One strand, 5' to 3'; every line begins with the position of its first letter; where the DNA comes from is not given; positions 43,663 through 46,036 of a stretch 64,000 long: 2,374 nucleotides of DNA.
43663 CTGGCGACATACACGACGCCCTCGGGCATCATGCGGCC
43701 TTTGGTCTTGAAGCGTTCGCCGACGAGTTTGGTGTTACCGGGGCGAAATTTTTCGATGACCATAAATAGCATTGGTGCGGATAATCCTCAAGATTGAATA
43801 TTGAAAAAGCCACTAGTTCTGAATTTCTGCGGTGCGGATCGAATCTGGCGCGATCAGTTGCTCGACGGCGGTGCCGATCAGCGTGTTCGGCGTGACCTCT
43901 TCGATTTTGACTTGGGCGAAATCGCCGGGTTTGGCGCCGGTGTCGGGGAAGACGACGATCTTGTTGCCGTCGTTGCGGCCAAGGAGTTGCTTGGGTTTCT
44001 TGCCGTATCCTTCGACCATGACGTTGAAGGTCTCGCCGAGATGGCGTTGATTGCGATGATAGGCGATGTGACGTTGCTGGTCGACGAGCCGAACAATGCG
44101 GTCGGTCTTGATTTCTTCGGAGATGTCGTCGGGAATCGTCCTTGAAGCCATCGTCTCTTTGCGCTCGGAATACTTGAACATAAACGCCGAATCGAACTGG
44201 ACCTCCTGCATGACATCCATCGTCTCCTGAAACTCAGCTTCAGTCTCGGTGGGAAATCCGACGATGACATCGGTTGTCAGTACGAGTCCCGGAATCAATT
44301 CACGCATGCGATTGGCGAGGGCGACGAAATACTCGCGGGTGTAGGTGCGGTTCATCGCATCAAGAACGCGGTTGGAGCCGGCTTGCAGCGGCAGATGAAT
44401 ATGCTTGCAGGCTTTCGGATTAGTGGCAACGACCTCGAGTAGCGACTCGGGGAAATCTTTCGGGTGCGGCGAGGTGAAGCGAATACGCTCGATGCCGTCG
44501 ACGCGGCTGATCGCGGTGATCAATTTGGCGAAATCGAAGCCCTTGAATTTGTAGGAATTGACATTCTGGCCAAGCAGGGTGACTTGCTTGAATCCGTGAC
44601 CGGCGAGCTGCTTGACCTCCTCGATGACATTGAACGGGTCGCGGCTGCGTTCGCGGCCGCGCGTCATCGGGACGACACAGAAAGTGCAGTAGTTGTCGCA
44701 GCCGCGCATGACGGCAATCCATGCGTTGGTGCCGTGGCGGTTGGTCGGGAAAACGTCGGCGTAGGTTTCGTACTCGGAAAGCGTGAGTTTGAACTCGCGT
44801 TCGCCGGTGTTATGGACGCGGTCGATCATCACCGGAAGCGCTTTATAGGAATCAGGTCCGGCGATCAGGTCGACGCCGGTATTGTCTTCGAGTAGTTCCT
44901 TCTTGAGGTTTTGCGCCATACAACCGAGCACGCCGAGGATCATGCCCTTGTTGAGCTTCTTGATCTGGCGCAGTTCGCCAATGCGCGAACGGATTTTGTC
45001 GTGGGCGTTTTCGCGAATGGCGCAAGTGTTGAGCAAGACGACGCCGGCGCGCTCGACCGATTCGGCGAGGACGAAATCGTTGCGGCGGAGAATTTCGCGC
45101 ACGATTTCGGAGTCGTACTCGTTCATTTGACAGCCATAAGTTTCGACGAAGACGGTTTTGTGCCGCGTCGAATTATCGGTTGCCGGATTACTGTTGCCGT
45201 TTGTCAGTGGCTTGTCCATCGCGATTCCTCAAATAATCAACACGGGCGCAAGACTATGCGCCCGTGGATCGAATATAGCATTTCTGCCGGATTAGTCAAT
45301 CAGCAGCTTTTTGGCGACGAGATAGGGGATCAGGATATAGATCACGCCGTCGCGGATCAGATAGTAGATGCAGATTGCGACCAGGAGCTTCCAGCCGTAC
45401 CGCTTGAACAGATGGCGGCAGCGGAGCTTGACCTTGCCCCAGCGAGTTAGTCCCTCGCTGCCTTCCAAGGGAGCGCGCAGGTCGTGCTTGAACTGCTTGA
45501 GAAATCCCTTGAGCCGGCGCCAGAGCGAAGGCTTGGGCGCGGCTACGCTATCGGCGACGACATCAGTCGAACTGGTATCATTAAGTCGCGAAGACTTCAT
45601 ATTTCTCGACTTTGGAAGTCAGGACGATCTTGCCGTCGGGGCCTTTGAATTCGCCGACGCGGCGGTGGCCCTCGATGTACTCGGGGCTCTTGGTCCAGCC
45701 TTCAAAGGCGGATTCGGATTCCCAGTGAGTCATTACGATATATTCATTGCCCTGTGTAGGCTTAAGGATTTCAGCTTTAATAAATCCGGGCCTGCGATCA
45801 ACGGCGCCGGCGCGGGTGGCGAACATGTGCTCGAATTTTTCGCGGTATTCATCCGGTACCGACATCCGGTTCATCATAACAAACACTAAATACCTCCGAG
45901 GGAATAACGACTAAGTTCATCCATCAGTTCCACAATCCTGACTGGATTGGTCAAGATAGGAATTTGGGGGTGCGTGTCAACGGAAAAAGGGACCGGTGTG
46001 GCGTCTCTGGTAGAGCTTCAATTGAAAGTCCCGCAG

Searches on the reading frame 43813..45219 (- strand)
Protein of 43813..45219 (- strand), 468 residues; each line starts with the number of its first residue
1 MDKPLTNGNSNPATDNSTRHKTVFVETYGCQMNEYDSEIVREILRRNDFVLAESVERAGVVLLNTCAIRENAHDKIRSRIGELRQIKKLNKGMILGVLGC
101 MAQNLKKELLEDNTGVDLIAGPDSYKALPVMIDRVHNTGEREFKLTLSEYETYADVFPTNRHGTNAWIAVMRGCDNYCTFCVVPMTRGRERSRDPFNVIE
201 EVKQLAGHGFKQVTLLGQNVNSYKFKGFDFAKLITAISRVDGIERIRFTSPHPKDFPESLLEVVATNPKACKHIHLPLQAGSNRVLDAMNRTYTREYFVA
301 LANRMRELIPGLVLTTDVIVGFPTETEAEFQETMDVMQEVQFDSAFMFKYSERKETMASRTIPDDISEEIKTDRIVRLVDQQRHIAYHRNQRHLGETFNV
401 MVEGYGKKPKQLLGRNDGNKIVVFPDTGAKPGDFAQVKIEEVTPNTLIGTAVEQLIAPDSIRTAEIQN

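Call 79: search_protein_families(library=pfam, proteins=[window:43813-45219:-], max_evalue=0.001)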
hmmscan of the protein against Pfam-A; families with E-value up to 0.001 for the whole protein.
window:43813-45219:- (468 aa): 3 families
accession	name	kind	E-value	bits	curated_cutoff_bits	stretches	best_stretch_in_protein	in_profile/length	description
PF00919.26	UPF0004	-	3.2e-29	101.3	27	1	23-121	2-98/98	Uncharacterized protein family UPF0004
PF04055.27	Radical_SAM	-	3.2e-27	96.1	29.5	1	170-335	3-164/166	Radical SAM superfamily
PF01938.26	TRAM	-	2.8e-14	53.2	21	1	392-452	2-61/61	TRAM domain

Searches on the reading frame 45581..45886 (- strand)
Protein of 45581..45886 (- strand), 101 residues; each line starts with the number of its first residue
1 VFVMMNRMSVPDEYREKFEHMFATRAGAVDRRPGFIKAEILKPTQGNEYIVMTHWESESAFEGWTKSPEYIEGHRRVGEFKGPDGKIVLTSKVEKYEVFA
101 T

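Call 79: search_protein_families(library=pfam, proteins=[window:45581-45886:-], max_evalue=0.001)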
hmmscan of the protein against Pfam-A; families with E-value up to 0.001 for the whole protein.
window:45581-45886:- (101 aa): 1 family
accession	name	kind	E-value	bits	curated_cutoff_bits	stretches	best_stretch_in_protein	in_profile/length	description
PF03992.22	ABM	-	8.8e-19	67.9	23.1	1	1-75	1-77/78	Antibiotic biosynthesis monooxygenase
